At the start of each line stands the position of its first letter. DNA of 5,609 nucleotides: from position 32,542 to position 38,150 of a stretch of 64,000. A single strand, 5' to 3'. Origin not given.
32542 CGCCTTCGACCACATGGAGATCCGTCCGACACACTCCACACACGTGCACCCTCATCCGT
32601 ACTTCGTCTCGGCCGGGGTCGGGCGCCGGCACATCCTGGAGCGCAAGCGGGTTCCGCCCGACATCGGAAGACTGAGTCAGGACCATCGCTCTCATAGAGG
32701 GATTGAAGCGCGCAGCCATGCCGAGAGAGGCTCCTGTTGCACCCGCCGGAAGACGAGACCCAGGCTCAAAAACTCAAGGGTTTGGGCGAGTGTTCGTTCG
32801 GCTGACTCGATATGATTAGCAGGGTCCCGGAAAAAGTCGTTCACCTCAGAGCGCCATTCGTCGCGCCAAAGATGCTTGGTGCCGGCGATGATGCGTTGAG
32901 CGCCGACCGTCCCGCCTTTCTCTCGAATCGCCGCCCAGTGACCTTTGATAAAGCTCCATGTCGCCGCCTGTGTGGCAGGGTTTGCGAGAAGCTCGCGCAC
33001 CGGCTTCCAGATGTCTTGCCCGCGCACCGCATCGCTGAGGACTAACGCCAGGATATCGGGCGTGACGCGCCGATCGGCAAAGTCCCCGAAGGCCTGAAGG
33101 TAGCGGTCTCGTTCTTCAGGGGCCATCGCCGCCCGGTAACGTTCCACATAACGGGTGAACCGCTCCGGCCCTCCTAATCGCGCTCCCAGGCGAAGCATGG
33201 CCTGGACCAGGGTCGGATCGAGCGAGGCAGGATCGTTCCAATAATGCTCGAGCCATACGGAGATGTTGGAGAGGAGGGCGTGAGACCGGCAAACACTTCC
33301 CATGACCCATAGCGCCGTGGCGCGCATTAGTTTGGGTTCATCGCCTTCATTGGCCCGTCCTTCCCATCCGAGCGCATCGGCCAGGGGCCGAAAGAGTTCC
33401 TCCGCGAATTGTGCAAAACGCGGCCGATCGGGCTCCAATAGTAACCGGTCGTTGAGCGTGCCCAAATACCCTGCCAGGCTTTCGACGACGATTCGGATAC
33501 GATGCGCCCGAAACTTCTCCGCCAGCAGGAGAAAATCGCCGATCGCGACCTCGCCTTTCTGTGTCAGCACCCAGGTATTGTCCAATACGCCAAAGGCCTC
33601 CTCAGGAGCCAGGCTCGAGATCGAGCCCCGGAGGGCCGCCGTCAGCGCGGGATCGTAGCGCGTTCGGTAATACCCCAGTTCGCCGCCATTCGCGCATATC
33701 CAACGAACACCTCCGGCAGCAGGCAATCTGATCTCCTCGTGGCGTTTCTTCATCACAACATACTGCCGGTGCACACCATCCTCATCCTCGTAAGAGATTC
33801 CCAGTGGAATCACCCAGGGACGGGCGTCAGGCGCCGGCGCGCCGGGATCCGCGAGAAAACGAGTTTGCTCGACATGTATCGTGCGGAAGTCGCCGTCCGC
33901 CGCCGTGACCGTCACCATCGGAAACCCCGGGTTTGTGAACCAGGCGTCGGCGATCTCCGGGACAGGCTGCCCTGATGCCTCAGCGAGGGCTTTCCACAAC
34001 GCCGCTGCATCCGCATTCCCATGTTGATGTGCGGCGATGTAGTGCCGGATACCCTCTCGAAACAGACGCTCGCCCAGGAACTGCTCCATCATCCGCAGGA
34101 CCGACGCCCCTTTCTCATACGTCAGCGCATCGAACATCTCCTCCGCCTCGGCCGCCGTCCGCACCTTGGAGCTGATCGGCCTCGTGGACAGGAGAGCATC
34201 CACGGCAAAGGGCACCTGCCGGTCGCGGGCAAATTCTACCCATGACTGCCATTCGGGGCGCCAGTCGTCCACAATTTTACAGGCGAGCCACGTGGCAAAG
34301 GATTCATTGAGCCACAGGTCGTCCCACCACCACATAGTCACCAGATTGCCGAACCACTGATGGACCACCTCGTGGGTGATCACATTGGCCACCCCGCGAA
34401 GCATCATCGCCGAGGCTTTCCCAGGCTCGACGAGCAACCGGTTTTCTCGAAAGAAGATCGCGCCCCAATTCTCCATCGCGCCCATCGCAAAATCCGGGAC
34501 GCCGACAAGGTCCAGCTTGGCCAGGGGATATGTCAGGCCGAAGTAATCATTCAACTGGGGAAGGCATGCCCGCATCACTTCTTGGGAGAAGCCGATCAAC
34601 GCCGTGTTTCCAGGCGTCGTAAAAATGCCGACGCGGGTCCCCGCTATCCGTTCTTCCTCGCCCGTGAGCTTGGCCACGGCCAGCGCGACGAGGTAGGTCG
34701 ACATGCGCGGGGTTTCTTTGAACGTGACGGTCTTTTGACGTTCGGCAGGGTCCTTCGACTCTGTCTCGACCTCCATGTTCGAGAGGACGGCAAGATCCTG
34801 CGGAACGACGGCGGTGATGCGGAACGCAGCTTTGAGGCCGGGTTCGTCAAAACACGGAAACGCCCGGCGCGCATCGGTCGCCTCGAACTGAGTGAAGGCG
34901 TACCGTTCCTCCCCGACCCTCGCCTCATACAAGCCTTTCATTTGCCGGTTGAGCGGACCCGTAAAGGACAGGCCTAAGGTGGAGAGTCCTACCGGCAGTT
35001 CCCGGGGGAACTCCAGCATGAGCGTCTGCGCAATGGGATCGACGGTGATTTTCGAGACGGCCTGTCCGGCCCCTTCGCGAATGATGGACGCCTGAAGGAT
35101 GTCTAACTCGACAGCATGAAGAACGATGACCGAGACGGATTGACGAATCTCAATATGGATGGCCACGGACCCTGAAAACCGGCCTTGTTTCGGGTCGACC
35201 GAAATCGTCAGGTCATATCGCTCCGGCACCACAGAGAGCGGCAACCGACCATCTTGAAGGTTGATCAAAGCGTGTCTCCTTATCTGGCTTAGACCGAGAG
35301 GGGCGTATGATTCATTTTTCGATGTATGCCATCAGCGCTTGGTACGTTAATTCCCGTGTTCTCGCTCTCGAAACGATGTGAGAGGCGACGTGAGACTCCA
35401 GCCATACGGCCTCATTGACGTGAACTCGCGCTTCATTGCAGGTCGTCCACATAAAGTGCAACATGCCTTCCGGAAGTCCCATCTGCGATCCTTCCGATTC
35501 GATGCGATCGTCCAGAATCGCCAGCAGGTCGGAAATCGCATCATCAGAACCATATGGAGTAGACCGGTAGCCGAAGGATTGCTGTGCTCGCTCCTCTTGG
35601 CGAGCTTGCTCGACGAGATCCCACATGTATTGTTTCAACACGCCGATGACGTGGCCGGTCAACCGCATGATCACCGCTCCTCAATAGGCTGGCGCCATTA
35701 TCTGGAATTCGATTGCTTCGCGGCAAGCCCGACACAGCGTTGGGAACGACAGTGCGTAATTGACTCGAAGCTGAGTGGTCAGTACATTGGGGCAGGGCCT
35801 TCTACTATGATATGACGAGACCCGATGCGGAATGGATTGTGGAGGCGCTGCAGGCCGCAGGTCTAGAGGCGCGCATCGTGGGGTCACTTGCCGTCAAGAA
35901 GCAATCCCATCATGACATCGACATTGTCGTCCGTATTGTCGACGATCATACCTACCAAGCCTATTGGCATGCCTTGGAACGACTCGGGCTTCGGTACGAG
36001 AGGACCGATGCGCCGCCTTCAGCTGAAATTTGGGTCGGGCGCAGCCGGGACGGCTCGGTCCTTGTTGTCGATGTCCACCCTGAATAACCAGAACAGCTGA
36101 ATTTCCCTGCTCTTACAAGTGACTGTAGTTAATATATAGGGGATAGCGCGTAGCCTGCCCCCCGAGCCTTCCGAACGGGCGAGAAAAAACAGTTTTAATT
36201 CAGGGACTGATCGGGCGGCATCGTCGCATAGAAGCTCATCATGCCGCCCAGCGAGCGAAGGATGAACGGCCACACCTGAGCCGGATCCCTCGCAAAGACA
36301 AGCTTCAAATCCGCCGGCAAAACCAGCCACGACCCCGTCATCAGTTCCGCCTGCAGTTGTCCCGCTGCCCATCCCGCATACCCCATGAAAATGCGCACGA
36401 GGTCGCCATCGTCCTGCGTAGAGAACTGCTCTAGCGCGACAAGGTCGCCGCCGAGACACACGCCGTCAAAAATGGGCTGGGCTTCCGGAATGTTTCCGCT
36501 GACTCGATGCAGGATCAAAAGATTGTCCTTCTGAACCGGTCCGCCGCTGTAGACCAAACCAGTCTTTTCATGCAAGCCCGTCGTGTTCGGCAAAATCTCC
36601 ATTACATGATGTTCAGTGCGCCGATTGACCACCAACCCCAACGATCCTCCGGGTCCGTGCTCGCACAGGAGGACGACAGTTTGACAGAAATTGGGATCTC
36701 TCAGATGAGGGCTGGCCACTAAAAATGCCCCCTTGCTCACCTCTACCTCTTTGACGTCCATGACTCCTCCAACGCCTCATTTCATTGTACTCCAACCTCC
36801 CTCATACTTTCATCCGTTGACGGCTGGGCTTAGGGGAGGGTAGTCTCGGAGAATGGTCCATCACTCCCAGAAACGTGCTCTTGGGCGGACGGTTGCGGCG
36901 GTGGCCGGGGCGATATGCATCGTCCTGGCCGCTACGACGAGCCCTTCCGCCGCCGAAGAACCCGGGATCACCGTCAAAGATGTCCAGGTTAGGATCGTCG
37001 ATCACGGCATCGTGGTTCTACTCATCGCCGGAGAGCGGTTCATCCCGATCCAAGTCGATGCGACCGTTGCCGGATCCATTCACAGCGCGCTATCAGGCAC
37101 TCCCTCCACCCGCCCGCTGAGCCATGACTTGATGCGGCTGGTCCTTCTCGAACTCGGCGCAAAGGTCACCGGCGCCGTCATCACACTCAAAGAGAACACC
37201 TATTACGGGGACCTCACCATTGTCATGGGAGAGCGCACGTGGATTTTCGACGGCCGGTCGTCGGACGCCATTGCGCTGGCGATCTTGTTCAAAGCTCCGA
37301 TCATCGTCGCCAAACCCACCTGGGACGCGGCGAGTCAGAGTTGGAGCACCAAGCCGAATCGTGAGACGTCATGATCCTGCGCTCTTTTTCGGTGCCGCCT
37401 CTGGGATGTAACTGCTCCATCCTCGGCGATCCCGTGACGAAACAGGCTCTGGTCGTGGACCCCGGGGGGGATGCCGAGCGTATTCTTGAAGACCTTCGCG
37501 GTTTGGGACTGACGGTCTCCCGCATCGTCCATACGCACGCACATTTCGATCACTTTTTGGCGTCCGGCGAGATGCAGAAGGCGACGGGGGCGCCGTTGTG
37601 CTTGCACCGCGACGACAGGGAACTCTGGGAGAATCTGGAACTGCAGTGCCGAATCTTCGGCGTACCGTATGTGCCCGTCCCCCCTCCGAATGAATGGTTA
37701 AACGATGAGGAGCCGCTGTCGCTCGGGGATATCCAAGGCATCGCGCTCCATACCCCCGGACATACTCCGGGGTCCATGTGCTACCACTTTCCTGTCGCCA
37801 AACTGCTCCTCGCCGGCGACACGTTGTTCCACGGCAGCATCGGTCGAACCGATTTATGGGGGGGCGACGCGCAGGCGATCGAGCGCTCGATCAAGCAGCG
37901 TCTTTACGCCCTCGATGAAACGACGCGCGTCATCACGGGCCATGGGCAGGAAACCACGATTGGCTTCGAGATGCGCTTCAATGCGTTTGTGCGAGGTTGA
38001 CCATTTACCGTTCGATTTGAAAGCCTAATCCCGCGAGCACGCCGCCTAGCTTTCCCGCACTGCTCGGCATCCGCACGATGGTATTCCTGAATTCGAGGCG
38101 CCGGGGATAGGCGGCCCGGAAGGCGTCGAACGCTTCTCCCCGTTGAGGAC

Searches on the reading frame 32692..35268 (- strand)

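Call 21: search_protein_families(library=pfam, proteins=[window:32692-35268:-])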
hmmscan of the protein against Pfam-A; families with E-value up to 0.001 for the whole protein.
window:32692-35268:- (858 aa): 3 families
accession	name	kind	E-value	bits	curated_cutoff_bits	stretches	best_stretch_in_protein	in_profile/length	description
PF01433.26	Peptidase_M1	-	8.1e-77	258.1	27.7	1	229-443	3-218/218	Peptidase family M1 domain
PF11838.14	ERAP1_C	-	2.5e-49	168.9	38.2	1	523-832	1-314/318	ERAP1-like C-terminal domain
PF17900.6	Peptidase_M1_N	-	4.3e-45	154.5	25.8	1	14-193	1-186/186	Peptidase M1 N-terminal domain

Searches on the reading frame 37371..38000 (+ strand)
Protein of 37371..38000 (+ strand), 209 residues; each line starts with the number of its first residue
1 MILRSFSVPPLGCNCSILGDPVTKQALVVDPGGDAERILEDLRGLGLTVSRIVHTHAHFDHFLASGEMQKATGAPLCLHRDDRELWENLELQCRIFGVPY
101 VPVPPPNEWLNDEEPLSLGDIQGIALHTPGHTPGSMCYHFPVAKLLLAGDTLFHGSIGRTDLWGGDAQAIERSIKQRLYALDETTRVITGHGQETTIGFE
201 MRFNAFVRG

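Call 23: find_encoding_contigs(protein=window:37371-38000:+, flank=10000, max_places=3)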
Protein window:37371-38000:+ (209 aa): 23 contigs read that carry it; 3 places shown.
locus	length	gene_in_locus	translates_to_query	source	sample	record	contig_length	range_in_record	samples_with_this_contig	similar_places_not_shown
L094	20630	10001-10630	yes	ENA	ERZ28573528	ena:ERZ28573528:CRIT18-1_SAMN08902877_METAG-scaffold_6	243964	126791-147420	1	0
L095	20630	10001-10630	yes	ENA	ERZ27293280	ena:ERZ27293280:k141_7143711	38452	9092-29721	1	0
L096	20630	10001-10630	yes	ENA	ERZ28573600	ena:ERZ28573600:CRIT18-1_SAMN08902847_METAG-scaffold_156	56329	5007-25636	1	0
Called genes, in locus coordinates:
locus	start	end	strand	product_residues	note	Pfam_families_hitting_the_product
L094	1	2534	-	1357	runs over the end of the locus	PF00474:SSF, PF00672:HAMP, PF08447:PAS_3, PF00512:HisKA (weak), PF02518:HATPase_c, PF00072:Response_reg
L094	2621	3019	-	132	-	PF00903:Glyoxalase, PF12681:Glyoxalase_2 (weak), PF13669:Glyoxalase_4, PF18029:Glyoxalase_6 (weak)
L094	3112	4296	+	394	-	PF01139:RtcB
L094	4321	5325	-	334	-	PF08240:ADH_N, PF00107:ADH_zinc_N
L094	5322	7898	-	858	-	PF17900:Peptidase_M1_N, PF01433:Peptidase_M1, PF11838:ERAP1_C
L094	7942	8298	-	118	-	-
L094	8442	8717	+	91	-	-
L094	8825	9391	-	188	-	PF02622:DUF179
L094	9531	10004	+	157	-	PF02577:BFN_dom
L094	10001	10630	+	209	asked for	PF00753:Lactamase_B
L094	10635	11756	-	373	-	PF00389:2-Hacid_dh, PF02826:2-Hacid_dh_C, PF11890:DUF3410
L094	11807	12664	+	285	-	PF08501:Shikimate_dh_N, PF18317:SDH_C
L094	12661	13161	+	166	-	PF13238:AAA_18 (weak), PF13671:AAA_33, PF01202:SKI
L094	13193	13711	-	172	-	-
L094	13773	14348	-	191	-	PF00849:PseudoU_synth_2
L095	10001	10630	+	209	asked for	PF00753:Lactamase_B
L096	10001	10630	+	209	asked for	PF00753:Lactamase_B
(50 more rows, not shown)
